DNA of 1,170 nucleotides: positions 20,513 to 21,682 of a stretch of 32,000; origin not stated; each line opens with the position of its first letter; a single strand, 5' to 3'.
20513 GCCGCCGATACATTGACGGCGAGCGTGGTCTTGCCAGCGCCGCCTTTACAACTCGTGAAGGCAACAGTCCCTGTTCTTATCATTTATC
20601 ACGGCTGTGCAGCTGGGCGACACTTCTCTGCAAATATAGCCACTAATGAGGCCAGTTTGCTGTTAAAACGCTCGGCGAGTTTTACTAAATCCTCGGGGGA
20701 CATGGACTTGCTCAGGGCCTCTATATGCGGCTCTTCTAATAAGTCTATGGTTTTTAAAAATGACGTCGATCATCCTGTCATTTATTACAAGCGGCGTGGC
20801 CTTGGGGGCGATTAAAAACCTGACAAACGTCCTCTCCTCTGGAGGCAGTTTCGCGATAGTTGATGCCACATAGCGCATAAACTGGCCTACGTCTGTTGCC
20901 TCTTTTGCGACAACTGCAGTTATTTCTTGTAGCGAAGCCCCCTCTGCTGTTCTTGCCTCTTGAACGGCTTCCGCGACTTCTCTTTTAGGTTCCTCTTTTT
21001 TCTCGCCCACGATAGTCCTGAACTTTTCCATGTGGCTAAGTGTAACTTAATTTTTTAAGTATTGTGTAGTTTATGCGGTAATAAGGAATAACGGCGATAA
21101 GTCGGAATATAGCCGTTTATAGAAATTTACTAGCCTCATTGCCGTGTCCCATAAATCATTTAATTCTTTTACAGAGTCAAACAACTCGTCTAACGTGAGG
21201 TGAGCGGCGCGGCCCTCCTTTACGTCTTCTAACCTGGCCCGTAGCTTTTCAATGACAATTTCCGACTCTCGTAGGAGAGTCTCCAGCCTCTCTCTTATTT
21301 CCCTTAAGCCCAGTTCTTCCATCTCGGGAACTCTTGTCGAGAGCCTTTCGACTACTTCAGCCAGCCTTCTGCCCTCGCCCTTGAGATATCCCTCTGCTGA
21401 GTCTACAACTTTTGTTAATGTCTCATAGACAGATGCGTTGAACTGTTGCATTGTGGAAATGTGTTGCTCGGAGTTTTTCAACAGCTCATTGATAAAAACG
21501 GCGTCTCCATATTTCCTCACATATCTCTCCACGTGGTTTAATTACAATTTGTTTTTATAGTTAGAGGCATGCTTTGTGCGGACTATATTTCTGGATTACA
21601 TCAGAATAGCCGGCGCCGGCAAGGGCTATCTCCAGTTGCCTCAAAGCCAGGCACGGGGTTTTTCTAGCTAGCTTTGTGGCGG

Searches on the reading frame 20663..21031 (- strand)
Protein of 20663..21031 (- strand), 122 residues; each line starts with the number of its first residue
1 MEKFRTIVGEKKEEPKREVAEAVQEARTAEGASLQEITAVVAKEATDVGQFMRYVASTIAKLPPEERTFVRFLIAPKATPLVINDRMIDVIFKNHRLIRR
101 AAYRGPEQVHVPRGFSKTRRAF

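Call 4: search_protein_families(library=pfam, proteins=[window:20663-21031:-], max_evalue=1)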
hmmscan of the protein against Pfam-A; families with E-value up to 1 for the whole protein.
window:20663-21031:- (122 aa): 3 families
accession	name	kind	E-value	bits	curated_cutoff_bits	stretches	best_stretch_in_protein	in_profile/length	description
PF00268.27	Ribonuc_red_sm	-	0.0043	16.9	33.6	1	2-59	201-264/281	Ribonucleotide reductase, small chain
PF23617.1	EF-hand_15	-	0.038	14.6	27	1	21-61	30-65/70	EF-hand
PF00538.25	Linker_histone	-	0.14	12.8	22.4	1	19-62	8-53/74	linker histone H1 and H5 family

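Call 8: search_protein_families(library=ncbifam, proteins=[window:20663-21031:-], max_evalue=1)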
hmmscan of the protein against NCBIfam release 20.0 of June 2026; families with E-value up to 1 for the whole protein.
window:20663-21031:- (122 aa): 0 families

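Call 47: search_protein_families(library=padloc, proteins=[window:20663-21031:-], max_evalue=0.01)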
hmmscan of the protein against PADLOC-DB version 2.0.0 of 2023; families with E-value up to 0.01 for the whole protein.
window:20663-21031:- (122 aa): 0 families

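Call 48: search_protein_families(library=phrogs, proteins=[window:20663-21031:-], max_evalue=0.01)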
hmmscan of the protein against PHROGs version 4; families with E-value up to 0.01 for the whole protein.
window:20663-21031:- (122 aa): 0 families

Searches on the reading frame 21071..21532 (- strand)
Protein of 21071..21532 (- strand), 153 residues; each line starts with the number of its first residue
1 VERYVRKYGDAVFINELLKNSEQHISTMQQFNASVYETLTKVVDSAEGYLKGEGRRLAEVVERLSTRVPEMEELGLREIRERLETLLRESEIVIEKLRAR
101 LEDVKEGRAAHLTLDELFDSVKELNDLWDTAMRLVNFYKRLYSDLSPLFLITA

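Call 4: search_protein_families(library=pfam, proteins=[window:21071-21532:-], max_evalue=1)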
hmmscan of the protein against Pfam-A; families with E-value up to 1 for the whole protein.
window:21071-21532:- (153 aa): 10 families
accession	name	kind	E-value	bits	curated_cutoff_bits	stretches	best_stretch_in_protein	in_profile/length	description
PF07464.16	ApoLp-III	-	0.00012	22.7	36.3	1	15-110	25-123/146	Apolipophorin-III precursor (apoLp-III)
PF06103.16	DUF948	-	0.011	16.3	37.2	1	76-125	35-81/89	Bacterial protein of unknown function (DUF948)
PF07749.17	ERp29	-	0.019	16.2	24.3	1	15-69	22-80/95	Endoplasmic reticulum protein ERp29, C-terminal domain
PF10428.14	SOG2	-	0.04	13.8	26.9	1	20-129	321-422/475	RAM signalling pathway protein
PF19903.4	DUF6376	-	0.056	14.2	27.3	1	20-130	4-112/116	Family of unknown function (DUF6376)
PF24611.2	Spectrin_Anc-1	-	0.058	14.1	33.2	0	91-148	24-82/115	Nuclear anchorage protein 1, spectrin-like repeat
PF20572.3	DUF6781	-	0.077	13.3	27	1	25-90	116-181/213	Family of unknown function (DUF6781)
PF07061.16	Swi5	-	0.12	12.9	22.1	0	83-135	8-57/80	Swi5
PF19174.5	DUF5856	-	0.13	13.8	34.6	0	109-128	8-27/94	Family of unknown function (DUF5856)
PF21037.2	CCDC138_cc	-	0.4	11.2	27.1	0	116-127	8-19/59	Coiled-coil-domain-containing protein 138, coiled-coil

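Call 8: search_protein_families(library=ncbifam, proteins=[window:21071-21532:-], max_evalue=1)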
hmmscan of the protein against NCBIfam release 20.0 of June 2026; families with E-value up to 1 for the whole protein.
window:21071-21532:- (153 aa): 7 families
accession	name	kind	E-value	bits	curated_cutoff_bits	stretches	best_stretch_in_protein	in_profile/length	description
NF047516.1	LA_3659_fam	equivalog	0.0041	16.7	36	1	39-106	66-134/221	LA_3659 family protein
NF047514.1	SpiroCoCo_N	equivalog_domain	0.0041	16.7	75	1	39-106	66-134/221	SpiroCoCo family coiled-coil protein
NF003449.0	PRK05014.1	equivalog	0.0073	16.5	189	1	25-144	48-161/172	co-chaperone HscB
NF041344.1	XopF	subfamily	0.019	13.7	500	1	29-135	433-536/549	XopF/Hpa4 family type III secretion system effector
NF051867.1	ProtaseAdptRcdA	equivalog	0.047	13.7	170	1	26-65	7-45/158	protease adaptor protein RcdA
NF052320.1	Cbp1_fam_LP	subfamily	0.082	12.4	90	1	12-75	91-157/286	Cbp1 family collagen-binding glycoprotein adhesin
TIGR00996.1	Mtu_fam_mce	paralog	0.1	11.8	140.5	0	16-73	223-280/291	MCE family protein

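Call 47: search_protein_families(library=padloc, proteins=[window:21071-21532:-], max_evalue=0.01)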
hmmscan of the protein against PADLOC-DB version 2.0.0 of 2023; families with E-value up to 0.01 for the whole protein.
window:21071-21532:- (153 aa): 0 families

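Call 48: search_protein_families(library=phrogs, proteins=[window:21071-21532:-], max_evalue=0.01)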
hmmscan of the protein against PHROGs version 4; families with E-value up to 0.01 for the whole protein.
window:21071-21532:- (153 aa): 0 families
